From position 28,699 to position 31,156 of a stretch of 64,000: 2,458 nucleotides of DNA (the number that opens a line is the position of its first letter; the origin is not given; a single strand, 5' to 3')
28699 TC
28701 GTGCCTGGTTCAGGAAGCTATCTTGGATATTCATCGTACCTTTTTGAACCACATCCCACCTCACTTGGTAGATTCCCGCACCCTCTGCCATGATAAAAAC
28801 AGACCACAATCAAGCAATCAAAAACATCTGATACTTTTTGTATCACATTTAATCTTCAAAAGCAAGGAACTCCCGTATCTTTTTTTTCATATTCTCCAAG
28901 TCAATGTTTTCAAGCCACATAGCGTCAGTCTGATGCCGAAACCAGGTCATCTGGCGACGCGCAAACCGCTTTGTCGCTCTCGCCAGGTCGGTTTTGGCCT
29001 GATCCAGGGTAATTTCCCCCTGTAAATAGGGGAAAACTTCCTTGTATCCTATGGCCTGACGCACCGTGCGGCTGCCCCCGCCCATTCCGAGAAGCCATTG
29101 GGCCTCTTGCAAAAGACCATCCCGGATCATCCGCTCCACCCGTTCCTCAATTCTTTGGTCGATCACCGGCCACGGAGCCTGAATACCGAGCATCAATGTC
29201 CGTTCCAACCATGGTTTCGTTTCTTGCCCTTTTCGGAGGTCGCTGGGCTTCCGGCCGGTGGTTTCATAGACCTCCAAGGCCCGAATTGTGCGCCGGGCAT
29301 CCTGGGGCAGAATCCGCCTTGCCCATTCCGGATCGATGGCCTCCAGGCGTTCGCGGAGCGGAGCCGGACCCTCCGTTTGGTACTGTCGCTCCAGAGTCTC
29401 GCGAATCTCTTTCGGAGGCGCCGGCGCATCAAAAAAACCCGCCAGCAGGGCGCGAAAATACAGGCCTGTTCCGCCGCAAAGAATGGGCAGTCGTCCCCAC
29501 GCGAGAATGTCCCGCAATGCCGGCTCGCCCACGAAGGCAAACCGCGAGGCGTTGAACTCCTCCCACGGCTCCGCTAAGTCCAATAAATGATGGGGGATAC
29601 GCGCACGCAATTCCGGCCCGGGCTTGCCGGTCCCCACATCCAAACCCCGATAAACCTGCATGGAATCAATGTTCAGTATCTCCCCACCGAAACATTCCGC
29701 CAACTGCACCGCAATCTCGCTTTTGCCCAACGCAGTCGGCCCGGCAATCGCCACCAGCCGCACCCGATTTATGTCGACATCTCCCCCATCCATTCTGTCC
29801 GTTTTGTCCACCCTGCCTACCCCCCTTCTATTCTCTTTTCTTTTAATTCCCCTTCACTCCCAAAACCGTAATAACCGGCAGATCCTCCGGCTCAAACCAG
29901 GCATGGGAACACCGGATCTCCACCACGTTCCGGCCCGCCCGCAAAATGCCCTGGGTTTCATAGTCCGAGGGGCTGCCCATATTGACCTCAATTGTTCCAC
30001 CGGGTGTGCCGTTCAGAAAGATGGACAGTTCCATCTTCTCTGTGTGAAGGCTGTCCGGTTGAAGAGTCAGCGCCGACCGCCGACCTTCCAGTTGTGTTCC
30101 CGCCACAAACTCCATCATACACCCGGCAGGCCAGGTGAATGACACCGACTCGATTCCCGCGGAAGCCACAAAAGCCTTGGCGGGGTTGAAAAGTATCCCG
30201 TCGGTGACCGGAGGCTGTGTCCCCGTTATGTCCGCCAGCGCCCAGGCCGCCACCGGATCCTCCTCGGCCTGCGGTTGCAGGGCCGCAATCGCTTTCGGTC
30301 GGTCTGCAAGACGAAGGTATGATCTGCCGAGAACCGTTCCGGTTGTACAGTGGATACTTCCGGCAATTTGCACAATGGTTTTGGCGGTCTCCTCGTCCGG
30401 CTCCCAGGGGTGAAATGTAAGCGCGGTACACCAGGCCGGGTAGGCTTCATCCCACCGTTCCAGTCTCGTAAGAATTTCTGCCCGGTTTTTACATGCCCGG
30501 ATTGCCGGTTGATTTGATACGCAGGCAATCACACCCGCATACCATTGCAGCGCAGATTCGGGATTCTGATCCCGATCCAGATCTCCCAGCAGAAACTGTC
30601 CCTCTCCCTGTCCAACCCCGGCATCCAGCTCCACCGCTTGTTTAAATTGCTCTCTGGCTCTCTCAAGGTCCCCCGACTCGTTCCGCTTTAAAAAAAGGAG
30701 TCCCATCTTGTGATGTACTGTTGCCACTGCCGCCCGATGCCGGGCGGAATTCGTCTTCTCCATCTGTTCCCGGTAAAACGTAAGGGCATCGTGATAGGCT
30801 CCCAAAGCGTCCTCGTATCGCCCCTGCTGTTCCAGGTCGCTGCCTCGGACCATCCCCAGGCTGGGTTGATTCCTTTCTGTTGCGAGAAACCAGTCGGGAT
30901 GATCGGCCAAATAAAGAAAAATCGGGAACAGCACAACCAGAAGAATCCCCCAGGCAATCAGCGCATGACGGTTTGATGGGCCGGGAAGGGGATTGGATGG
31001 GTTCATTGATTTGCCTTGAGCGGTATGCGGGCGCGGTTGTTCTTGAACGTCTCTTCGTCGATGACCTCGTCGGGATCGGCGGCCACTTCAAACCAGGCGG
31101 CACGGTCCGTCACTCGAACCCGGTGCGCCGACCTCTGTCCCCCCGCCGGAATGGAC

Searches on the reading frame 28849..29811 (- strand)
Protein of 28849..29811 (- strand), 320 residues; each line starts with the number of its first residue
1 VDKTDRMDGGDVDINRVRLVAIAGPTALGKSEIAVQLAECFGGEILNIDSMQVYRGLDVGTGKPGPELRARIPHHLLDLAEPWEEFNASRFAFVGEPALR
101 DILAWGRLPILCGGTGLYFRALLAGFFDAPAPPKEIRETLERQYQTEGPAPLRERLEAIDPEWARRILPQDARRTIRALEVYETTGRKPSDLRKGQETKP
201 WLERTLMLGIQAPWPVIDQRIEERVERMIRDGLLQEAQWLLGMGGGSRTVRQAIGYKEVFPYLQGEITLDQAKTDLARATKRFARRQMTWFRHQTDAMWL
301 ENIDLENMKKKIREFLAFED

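Call 58: search_protein_families(library=pfam, proteins=[window:28849-29811:-], max_evalue=0.00001)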
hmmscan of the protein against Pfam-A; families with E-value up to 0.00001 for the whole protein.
window:28849-29811:- (320 aa): 2 families
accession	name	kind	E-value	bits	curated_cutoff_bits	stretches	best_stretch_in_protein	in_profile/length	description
PF01715.23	IPPT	-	1.5e-79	267.6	23.6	1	52-294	1-243/243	IPP transferase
PF01745.22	IPT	-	4.8e-07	29.9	20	1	19-66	3-50/233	Isopentenyl transferase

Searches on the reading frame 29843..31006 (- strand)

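Call 58: search_protein_families(library=pfam, proteins=[window:29843-31006:-], max_evalue=0.00001)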
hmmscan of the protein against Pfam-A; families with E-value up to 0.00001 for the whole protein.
window:29843-31006:- (387 aa): 5 families
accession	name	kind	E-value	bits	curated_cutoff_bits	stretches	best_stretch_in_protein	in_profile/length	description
PF07719.23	TPR_2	-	1.4e-09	37.7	27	0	54-77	7-30/34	Tetratricopeptide repeat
PF00515.34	TPR_1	-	9.8e-08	31.9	27.8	0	54-77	7-30/34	Tetratricopeptide repeat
PF13432.12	TPR_16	-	1.5e-07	32.2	32.7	0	111-166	10-64/65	Tetratricopeptide repeat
PF13424.12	TPR_12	-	3.4e-07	30.8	30.1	0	56-127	11-74/77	Tetratricopeptide repeat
PF13428.12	TPR_14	-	8.8e-06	26.4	23.5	0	54-79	7-32/44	Tetratricopeptide repeat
